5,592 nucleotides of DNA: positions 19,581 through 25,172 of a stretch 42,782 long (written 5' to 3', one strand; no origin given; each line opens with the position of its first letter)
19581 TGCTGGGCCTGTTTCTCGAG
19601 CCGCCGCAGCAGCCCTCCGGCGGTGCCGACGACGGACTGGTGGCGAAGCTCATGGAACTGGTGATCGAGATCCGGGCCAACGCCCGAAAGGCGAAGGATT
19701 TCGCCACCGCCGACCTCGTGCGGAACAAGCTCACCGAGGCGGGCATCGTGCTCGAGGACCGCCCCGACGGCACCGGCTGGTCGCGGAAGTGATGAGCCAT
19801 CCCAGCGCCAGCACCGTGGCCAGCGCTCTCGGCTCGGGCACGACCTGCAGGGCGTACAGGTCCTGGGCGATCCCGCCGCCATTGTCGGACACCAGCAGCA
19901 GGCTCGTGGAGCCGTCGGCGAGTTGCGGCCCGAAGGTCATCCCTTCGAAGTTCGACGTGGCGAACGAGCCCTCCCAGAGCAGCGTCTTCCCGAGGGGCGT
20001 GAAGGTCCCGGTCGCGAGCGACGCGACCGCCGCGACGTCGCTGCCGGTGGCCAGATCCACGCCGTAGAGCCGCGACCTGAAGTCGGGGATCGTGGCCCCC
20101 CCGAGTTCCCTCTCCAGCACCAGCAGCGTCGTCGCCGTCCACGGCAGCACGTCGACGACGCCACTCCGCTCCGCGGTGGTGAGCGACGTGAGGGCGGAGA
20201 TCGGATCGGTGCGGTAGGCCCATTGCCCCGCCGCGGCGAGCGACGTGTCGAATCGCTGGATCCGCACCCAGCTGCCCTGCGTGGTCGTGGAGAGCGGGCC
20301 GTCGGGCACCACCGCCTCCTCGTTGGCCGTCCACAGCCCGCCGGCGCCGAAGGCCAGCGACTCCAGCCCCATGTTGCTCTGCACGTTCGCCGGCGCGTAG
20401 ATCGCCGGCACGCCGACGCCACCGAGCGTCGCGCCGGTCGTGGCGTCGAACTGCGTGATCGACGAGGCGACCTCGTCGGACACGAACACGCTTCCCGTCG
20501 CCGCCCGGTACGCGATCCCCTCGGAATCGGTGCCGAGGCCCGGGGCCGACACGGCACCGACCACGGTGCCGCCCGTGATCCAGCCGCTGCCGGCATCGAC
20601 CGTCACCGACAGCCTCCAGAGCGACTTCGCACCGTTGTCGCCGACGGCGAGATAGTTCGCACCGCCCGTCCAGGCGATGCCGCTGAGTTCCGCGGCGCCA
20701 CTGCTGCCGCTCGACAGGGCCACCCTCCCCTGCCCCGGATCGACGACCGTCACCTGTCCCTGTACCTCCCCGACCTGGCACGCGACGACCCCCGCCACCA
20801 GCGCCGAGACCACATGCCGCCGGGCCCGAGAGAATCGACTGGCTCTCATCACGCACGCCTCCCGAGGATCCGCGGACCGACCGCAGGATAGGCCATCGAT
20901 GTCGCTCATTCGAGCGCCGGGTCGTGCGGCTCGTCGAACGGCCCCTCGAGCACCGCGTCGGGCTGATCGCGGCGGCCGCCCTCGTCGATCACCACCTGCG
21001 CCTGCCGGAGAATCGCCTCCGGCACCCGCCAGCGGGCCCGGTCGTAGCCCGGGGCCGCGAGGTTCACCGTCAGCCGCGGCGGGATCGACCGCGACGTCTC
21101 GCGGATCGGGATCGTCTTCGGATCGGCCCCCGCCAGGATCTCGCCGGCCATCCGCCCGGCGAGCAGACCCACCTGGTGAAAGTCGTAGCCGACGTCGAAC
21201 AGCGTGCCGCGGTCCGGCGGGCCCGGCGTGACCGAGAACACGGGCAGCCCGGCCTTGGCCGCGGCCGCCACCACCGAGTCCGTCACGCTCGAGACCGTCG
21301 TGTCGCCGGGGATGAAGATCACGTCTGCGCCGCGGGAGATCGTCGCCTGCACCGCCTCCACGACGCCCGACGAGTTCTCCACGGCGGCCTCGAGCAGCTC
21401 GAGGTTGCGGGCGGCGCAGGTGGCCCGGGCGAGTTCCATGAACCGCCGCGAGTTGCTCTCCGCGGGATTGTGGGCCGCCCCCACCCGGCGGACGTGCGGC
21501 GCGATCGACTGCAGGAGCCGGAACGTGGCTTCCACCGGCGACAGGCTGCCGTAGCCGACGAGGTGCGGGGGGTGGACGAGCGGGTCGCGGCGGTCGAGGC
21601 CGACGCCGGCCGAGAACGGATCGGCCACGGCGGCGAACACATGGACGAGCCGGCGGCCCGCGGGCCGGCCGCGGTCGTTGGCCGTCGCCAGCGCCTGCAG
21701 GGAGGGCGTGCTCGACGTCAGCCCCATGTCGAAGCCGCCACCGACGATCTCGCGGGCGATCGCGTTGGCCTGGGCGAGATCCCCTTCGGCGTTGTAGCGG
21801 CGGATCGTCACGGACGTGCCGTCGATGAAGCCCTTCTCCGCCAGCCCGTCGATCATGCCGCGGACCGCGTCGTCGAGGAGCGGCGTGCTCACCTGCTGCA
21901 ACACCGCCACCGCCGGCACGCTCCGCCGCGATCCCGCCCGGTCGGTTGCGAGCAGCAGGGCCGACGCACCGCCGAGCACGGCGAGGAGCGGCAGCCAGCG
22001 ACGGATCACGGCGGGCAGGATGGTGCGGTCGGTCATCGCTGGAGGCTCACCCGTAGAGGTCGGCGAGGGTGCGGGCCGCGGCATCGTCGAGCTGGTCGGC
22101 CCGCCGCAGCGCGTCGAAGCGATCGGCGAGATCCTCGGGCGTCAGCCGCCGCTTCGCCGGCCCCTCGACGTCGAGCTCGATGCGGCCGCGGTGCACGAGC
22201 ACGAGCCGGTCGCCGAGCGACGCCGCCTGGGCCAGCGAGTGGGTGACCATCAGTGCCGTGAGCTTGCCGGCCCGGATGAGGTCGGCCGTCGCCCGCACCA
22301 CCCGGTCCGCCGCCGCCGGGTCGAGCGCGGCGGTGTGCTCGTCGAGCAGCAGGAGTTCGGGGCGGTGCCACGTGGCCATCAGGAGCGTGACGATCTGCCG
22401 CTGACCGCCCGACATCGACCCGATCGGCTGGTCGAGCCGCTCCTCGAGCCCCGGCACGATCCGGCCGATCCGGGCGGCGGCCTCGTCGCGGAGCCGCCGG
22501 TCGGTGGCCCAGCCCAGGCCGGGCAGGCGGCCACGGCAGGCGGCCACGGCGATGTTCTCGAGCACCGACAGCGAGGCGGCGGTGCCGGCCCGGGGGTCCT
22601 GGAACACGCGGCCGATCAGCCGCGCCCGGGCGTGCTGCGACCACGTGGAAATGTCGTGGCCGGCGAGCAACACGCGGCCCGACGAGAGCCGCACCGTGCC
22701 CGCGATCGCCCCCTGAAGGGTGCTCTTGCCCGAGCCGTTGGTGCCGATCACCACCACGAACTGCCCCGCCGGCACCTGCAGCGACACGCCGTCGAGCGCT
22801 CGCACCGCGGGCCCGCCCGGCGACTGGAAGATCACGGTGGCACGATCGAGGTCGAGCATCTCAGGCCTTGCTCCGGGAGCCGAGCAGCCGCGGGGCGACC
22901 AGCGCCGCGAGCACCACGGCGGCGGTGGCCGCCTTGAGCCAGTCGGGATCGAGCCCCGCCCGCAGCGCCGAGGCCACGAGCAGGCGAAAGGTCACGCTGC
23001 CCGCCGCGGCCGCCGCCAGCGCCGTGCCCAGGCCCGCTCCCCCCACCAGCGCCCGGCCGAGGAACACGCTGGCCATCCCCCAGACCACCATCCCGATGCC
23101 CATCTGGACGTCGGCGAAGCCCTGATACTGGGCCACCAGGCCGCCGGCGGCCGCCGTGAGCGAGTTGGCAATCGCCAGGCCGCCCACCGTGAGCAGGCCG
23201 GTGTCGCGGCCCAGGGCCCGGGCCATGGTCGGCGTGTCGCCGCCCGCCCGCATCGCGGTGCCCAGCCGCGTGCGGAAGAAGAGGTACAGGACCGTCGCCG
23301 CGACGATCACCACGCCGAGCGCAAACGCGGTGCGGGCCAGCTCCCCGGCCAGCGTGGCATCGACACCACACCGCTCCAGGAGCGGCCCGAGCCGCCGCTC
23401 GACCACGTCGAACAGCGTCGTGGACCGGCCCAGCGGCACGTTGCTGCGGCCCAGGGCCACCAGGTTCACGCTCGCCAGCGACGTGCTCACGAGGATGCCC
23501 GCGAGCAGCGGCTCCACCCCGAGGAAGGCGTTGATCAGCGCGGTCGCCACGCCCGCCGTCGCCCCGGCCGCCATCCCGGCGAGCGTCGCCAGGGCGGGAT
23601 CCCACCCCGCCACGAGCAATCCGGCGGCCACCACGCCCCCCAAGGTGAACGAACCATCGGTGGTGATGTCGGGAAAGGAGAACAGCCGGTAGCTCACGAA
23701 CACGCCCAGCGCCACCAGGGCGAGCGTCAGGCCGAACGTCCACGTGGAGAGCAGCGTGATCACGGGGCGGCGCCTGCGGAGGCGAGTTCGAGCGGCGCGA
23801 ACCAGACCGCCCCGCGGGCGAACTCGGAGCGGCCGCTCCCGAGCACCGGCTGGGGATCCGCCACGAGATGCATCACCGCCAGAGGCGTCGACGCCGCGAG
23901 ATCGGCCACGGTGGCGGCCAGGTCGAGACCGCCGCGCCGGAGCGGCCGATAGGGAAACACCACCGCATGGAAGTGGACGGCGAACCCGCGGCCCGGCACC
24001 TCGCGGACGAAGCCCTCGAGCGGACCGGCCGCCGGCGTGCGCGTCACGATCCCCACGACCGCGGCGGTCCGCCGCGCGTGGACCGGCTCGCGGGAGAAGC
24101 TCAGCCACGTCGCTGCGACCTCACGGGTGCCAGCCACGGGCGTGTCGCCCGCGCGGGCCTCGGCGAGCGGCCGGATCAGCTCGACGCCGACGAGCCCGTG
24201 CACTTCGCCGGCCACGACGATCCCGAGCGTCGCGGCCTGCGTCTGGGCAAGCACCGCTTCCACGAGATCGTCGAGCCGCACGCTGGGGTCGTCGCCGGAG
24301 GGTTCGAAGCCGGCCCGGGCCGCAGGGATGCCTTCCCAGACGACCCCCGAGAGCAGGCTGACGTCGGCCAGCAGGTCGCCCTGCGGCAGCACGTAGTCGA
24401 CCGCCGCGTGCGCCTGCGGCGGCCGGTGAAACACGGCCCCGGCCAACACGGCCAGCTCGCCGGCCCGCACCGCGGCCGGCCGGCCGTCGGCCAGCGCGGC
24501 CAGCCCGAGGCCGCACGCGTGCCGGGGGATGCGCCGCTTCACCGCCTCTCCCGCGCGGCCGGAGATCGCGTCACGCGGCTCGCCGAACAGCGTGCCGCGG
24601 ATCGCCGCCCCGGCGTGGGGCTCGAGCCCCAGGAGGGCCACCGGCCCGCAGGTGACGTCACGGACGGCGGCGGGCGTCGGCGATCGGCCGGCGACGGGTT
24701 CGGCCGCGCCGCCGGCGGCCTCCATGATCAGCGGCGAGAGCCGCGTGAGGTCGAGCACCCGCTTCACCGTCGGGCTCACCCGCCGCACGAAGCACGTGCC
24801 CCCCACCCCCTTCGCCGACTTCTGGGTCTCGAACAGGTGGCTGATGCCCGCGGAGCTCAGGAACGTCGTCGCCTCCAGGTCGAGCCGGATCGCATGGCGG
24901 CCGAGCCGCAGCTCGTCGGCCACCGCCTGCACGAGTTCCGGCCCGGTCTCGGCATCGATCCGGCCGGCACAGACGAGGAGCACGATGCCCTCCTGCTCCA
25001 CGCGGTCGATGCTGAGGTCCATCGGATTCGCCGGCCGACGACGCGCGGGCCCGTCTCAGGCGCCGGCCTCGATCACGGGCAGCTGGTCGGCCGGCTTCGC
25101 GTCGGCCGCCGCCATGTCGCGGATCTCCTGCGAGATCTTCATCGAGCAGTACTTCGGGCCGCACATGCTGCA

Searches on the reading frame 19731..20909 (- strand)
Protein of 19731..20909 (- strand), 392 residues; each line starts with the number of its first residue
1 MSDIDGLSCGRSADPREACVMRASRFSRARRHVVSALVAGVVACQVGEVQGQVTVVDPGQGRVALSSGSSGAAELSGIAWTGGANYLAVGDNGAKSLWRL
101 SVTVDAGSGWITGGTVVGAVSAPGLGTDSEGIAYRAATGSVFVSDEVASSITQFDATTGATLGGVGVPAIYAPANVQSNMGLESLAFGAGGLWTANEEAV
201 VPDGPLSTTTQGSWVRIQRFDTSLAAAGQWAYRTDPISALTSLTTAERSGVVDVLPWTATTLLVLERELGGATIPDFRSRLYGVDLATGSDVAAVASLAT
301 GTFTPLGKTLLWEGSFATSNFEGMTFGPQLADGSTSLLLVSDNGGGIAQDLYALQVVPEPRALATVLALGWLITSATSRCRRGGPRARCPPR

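Call 87: search_protein_families(library=pfam, proteins=[window:19731-20909:-], max_evalue=0.001)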
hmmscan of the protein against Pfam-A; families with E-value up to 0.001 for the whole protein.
window:19731-20909:- (392 aa): 1 family
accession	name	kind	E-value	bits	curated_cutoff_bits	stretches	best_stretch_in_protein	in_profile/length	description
PF13449.12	Phytase-like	-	3e-49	168.9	27.6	1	74-343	5-282/284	Esterase-like activity of phytase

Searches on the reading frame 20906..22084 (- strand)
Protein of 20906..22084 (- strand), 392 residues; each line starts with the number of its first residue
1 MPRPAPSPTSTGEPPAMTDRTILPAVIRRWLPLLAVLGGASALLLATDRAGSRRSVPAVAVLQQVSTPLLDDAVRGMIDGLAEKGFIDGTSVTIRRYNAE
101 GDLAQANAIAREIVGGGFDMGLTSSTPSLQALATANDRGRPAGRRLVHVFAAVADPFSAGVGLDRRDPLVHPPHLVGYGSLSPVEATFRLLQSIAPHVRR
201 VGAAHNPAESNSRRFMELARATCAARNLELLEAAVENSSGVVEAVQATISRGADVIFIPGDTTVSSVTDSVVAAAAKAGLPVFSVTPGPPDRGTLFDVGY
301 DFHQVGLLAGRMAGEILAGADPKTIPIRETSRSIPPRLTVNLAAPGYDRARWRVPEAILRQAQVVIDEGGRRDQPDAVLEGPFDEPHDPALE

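Call 87: search_protein_families(library=pfam, proteins=[window:20906-22084:-], max_evalue=0.001)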
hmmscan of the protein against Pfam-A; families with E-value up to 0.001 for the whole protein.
window:20906-22084:- (392 aa): 2 families
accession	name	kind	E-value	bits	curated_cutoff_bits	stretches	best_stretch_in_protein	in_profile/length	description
PF04392.18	ABC_sub_bind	-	7.5e-40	137.4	25.9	1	59-363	2-290/293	ABC transporter substrate binding protein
PF13407.12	Peripla_BP_4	-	6.1e-07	29.7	35.1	1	221-319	22-120/258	Periplasmic binding protein domain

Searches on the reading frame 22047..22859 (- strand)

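Call 87: search_protein_families(library=pfam, proteins=[window:22047-22859:-], max_evalue=0.001)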
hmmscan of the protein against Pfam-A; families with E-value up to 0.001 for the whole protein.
window:22047-22859:- (270 aa): 3 families
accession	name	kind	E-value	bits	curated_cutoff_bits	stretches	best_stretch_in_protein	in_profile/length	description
PF00005.33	ABC_tran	-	5.2e-26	92.3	25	1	22-177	1-137/137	ABC transporter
PF13304.12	AAA_21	-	1.8e-09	38.6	27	1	141-209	230-300/304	AAA domain, putative AbiEii toxin, Type IV TA system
PF02463.25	SMC_N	-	2e-07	31.1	40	0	32-53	24-45/220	RecF/RecN/SMC N terminal domain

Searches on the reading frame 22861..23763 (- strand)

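Call 87: search_protein_families(library=pfam, proteins=[window:22861-23763:-], max_evalue=0.001)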
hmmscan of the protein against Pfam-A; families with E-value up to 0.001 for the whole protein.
window:22861-23763:- (300 aa): 1 family
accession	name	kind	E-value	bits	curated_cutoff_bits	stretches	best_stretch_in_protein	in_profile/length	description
PF02653.21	BPD_transp_2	-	4.6e-18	65.7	26.8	1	5-285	3-266/269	Branched-chain amino acid transport system / permease component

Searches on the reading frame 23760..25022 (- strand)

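Call 87: search_protein_families(library=pfam, proteins=[window:23760-25022:-], max_evalue=0.001)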
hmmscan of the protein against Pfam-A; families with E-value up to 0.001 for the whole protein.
window:23760-25022:- (420 aa): 2 families
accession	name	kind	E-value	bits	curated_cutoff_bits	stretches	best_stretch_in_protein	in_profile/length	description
PF01740.26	STAS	-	2.2e-12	47.1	22.6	1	5-99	2-97/106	STAS domain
PF13466.11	STAS_2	-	1.3e-08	35.3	29.2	1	19-95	4-79/80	STAS domain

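Call 89: search_protein_families(library=ncbifam, proteins=[window:23760-25022:-], max_evalue=0.001)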
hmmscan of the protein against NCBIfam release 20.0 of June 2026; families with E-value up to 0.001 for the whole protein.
window:23760-25022:- (420 aa): 2 families
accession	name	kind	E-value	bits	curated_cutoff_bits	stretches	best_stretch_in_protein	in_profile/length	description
TIGR00377.1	ant_ant_sig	superfamily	2.8e-14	52.9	53.45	1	1-100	1-101/108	anti-sigma factor antagonist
TIGR02886.1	spore_II_AA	equivalog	1.9e-06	27.8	114.75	1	14-99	10-96/106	anti-sigma F factor antagonist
